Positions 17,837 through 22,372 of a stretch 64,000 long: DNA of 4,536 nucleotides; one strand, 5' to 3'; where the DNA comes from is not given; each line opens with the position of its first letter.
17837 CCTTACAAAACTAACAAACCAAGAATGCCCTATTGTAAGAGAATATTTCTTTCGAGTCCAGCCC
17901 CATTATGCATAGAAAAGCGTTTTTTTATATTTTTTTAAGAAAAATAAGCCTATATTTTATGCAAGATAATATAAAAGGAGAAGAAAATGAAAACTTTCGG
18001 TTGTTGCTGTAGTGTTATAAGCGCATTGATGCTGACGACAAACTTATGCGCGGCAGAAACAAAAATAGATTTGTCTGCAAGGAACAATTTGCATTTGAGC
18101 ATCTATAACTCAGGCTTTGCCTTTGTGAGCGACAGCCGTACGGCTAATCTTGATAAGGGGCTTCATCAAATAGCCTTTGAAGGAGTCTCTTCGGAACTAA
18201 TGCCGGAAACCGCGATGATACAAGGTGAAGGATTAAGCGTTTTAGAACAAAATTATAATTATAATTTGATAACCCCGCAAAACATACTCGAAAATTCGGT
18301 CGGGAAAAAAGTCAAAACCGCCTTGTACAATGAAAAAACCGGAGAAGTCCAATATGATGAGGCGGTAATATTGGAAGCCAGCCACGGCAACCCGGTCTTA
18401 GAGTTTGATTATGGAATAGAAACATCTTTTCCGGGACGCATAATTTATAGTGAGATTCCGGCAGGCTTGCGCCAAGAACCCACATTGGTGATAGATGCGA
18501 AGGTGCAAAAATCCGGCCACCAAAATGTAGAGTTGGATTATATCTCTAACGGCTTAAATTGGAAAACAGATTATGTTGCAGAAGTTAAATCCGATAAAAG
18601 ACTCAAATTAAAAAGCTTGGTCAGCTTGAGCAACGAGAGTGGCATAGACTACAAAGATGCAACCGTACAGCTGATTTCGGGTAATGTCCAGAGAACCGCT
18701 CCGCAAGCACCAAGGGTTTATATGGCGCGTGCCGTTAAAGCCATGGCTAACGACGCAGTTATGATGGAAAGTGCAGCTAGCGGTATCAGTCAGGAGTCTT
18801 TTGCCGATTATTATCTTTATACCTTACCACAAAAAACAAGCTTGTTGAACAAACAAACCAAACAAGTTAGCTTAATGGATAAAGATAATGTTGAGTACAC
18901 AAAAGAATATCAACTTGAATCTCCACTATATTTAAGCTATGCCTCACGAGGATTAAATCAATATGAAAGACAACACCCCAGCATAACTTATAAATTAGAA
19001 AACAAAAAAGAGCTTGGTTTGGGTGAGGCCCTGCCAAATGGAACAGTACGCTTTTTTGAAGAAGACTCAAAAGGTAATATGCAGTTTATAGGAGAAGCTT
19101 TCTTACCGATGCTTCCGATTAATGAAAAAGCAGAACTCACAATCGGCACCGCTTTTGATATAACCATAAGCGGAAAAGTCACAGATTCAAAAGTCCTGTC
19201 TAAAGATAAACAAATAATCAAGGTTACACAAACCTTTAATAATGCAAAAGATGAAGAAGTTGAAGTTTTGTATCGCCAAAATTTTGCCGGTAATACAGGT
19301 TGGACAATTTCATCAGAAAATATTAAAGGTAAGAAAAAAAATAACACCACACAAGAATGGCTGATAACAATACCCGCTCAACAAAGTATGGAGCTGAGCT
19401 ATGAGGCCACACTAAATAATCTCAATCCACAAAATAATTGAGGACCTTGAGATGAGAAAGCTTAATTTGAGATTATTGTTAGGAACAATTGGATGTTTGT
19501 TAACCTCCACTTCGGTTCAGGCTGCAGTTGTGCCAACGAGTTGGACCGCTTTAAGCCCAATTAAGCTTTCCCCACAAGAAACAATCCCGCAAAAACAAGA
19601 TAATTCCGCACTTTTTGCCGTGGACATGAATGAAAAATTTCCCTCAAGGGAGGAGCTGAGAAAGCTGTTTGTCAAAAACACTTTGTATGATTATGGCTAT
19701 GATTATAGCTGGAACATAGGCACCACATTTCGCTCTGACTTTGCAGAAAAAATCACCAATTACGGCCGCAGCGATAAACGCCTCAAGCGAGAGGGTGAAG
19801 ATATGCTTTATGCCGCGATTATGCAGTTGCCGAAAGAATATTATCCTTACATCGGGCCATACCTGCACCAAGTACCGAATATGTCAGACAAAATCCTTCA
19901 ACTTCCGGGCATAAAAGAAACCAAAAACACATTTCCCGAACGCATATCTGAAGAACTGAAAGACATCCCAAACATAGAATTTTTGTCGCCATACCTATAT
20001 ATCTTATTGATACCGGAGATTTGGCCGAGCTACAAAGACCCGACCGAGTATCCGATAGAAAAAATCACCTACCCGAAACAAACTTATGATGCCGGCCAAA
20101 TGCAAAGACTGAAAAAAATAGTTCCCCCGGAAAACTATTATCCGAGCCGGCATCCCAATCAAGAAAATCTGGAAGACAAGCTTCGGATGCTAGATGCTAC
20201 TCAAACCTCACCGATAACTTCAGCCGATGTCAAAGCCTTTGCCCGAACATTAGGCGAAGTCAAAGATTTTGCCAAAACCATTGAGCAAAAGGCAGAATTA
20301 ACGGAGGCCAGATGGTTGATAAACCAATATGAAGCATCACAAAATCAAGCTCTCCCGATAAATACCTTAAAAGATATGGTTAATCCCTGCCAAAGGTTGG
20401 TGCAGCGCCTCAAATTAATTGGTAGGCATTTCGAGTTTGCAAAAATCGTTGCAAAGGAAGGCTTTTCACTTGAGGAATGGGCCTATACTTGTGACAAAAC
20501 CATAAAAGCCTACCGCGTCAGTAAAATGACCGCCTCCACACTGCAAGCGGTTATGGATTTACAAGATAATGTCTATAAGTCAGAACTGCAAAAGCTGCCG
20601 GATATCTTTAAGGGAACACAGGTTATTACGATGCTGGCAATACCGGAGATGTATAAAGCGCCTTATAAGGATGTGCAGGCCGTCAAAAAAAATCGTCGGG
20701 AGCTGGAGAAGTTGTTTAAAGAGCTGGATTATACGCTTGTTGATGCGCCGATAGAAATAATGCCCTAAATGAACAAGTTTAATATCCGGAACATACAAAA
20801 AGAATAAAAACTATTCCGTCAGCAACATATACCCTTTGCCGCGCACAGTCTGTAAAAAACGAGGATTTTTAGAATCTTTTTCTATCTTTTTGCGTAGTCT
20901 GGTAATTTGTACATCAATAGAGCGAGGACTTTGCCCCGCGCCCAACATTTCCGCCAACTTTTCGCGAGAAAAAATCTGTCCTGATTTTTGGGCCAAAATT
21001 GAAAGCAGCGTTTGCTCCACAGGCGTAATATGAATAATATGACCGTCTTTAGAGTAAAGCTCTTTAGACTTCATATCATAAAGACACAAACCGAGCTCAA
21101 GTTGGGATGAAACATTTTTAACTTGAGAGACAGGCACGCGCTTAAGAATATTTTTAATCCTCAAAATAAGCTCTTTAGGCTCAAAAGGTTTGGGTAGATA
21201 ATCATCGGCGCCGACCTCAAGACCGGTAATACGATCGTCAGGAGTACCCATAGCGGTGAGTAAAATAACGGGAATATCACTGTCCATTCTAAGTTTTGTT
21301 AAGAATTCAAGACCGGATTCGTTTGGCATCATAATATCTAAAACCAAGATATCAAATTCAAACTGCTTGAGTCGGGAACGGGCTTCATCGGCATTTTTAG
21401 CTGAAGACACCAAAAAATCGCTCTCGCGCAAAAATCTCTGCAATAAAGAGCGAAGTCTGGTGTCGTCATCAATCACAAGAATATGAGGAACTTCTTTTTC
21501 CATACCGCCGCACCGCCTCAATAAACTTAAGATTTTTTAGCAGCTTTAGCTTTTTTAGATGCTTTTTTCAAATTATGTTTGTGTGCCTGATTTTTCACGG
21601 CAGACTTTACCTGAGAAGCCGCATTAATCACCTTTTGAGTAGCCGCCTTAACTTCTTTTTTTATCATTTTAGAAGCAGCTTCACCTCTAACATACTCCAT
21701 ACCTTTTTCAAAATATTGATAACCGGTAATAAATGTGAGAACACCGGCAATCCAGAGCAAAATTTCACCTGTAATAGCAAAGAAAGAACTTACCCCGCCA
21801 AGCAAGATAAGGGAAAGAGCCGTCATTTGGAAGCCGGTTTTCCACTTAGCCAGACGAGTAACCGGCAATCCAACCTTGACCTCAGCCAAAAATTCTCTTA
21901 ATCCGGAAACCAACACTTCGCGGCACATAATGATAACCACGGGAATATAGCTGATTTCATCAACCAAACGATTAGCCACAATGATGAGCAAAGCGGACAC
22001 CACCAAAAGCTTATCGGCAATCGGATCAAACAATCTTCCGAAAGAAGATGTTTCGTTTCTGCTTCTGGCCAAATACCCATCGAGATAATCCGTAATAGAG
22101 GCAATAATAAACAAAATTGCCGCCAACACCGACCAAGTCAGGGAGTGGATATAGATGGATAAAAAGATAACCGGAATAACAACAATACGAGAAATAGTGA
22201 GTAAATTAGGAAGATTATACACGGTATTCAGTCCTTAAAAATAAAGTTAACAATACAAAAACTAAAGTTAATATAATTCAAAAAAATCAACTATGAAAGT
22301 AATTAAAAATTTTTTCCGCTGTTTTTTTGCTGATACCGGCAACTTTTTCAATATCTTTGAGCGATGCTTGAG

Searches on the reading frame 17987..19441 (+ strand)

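Call 117: search_protein_families(library=pfam, proteins=[window:17987-19441:+], max_evalue=0.01)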
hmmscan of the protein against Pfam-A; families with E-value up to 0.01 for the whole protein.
window:17987-19441:+ (484 aa): 2 families
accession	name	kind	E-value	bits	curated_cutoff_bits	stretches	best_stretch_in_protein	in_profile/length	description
PF22102.2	ElaD-SseL-like_C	-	0.00084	19.6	27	1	209-292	106-185/187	ElaD/SseL-like C-terminal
PF00125.30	Histone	-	0.0042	17.8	26.4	0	230-300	42-114/122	Core histone H2A/H2B/H3/H4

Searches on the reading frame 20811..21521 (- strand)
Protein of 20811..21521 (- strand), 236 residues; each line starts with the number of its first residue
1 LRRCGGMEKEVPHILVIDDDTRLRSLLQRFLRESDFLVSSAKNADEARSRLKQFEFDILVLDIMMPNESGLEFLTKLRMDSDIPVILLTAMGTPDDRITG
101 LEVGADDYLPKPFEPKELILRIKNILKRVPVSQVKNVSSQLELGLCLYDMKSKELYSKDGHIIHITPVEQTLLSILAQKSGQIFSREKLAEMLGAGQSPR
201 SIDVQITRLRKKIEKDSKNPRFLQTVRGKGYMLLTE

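Call 117: search_protein_families(library=pfam, proteins=[window:20811-21521:-], max_evalue=0.01)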
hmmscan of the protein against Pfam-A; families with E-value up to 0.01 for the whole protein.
window:20811-21521:- (236 aa): 2 families
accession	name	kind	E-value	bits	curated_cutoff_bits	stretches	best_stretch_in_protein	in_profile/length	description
PF00072.30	Response_reg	-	1.1e-29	103.2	30.2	1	14-122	1-110/111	Response regulator receiver domain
PF00486.34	Trans_reg_C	-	2.6e-19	69.5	26.2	1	163-233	4-77/77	Transcriptional regulatory protein, C terminal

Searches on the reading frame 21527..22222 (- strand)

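Call 117: search_protein_families(library=pfam, proteins=[window:21527-22222:-], max_evalue=0.01)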
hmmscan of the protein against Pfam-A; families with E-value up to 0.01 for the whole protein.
window:21527-22222:- (231 aa): 1 family
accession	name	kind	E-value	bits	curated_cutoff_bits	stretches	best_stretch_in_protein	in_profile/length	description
PF01066.26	CDP-OH_P_transf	-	5.2e-37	128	22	1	3-164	2-151/152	CDP-alcohol phosphatidyltransferase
